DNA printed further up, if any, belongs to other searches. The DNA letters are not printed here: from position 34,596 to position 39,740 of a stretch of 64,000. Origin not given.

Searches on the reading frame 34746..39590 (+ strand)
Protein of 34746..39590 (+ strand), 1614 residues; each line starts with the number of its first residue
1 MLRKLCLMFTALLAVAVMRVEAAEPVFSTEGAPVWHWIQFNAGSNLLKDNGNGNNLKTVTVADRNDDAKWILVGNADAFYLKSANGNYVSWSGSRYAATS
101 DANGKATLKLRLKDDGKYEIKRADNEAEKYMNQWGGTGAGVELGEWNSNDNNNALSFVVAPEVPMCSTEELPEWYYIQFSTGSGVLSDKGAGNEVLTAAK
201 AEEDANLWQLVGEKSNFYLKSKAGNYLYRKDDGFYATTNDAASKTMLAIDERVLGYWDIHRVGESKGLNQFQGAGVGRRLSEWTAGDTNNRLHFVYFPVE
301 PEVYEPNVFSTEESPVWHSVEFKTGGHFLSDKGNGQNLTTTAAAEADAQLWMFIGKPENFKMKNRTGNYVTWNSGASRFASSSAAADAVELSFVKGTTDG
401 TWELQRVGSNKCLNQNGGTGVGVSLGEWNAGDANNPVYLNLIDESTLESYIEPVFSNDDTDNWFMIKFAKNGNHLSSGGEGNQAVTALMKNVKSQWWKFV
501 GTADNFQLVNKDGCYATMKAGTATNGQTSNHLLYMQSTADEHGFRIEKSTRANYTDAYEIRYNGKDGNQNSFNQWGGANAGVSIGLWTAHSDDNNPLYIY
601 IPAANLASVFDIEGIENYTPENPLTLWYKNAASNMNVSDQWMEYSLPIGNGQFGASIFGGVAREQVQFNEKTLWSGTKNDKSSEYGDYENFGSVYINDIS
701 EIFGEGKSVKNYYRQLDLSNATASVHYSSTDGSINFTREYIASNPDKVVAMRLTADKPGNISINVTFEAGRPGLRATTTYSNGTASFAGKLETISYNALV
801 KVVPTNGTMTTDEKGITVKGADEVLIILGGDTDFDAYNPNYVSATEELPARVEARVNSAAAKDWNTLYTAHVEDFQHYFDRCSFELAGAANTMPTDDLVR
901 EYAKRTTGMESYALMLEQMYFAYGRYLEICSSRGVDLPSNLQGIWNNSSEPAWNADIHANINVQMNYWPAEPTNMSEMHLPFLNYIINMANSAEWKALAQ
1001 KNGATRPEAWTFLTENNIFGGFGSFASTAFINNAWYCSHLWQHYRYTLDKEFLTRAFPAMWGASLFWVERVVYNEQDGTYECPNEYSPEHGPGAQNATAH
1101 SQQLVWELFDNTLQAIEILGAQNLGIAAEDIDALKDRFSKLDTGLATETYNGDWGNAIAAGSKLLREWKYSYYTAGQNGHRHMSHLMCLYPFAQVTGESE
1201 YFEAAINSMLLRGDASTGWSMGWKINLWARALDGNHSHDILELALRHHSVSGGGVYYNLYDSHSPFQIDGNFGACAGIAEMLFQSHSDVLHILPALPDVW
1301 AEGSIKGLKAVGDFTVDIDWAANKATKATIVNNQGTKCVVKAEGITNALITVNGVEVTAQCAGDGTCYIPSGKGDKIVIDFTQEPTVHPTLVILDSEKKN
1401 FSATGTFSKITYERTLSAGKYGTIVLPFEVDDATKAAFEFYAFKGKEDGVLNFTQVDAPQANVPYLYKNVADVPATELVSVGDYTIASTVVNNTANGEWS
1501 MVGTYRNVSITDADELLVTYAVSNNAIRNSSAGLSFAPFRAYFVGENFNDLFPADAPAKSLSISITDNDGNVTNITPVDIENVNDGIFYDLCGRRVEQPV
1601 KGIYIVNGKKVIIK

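Call 10: search_protein_families(library=pfam, proteins=[window:34746-39590:+])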
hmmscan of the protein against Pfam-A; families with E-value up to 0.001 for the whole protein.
window:34746-39590:+ (1614 aa): 5 families
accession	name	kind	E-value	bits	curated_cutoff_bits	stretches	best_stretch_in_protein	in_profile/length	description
PF22124.2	Glyco_hydro_95_cat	-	5.9e-118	394.8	27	1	864-1282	2-408/408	Glycosyl hydrolase family 95 catalytic domain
PF14498.12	Glyco_hyd_65N_2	-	1.3e-44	153.5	27.7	2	685-836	87-233/234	Glycosyl hydrolase family 65, N-terminal domain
PF21307.2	Glyco_hydro_95_C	-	3.3e-23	82.4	27.6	1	1284-1378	1-93/94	Glycoside hydrolase family 95, C-terminal domain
PF06268.19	Fascin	-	1.9e-06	28.4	23.1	0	192-251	11-70/108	Fascin domain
PF14200.12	RicinB_lectin_2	-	1.5e-05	26.1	25.6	0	397-434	10-48/89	Ricin-type beta-trefoil lectin domain-like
